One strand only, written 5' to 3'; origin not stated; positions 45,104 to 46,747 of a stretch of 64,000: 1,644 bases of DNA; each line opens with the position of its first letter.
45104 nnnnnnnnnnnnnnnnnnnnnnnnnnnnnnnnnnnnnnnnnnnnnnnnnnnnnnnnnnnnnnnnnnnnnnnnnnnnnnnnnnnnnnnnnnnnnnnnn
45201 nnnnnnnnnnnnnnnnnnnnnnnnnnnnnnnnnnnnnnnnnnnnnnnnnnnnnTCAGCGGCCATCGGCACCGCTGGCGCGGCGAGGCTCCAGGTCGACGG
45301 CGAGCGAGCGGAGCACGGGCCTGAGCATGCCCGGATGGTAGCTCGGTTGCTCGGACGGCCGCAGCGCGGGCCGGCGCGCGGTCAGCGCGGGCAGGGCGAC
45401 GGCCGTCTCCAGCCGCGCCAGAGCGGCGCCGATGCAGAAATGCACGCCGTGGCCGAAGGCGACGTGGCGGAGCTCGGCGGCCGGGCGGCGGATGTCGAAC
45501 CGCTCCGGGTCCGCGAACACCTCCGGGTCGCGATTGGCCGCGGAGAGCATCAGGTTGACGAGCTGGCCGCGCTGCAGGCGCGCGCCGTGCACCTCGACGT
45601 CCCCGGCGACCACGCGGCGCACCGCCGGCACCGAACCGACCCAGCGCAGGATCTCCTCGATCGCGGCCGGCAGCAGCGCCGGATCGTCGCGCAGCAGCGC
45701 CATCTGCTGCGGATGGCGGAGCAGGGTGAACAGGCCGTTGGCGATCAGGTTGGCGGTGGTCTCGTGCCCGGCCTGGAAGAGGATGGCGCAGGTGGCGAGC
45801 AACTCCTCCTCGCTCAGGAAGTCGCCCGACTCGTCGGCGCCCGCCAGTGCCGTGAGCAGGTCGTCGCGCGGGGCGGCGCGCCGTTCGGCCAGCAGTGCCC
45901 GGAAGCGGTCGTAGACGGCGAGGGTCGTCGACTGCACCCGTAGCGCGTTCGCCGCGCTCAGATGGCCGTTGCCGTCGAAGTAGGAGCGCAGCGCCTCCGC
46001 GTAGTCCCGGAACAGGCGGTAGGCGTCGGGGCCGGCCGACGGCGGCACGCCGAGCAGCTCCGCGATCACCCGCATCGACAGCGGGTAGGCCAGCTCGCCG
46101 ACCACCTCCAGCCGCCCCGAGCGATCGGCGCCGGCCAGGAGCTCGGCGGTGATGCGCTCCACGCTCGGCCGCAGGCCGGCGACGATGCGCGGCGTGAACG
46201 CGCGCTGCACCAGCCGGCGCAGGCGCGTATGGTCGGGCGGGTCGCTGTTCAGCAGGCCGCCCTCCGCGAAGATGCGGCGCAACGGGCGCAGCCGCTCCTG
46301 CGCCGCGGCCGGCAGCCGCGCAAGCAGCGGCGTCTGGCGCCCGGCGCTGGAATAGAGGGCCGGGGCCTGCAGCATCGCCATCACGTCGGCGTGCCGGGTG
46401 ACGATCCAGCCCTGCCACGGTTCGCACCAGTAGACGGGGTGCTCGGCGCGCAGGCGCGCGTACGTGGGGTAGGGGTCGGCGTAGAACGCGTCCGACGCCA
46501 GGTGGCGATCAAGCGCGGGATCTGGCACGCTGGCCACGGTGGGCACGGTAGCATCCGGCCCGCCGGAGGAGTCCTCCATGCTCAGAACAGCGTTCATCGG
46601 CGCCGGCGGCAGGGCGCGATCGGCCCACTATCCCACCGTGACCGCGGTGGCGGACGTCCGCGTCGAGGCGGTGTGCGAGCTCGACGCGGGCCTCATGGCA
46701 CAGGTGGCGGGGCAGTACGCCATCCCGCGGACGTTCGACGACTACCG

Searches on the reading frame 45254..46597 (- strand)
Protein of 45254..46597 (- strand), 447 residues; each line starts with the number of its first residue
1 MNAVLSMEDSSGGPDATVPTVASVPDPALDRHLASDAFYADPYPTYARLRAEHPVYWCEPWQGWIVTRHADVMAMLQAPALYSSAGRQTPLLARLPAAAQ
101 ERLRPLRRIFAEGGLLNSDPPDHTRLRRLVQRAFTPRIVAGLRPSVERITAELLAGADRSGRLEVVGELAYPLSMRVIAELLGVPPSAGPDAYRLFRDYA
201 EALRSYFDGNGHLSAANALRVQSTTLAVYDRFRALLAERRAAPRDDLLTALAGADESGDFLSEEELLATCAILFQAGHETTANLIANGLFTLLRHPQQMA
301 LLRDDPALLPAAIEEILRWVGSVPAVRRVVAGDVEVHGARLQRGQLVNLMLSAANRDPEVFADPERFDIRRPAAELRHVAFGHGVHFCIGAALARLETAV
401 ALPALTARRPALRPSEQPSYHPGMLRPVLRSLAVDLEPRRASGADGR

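Call 20: search_protein_families(library=pfam, proteins=[window:45254-46597:-], max_evalue=0.001)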
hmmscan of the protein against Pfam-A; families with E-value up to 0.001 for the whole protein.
window:45254-46597:- (447 aa): 1 family
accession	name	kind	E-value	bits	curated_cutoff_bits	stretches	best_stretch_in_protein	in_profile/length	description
PF00067.27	p450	-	4.8e-33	115.1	22.8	1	223-404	218-427/462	Cytochrome P450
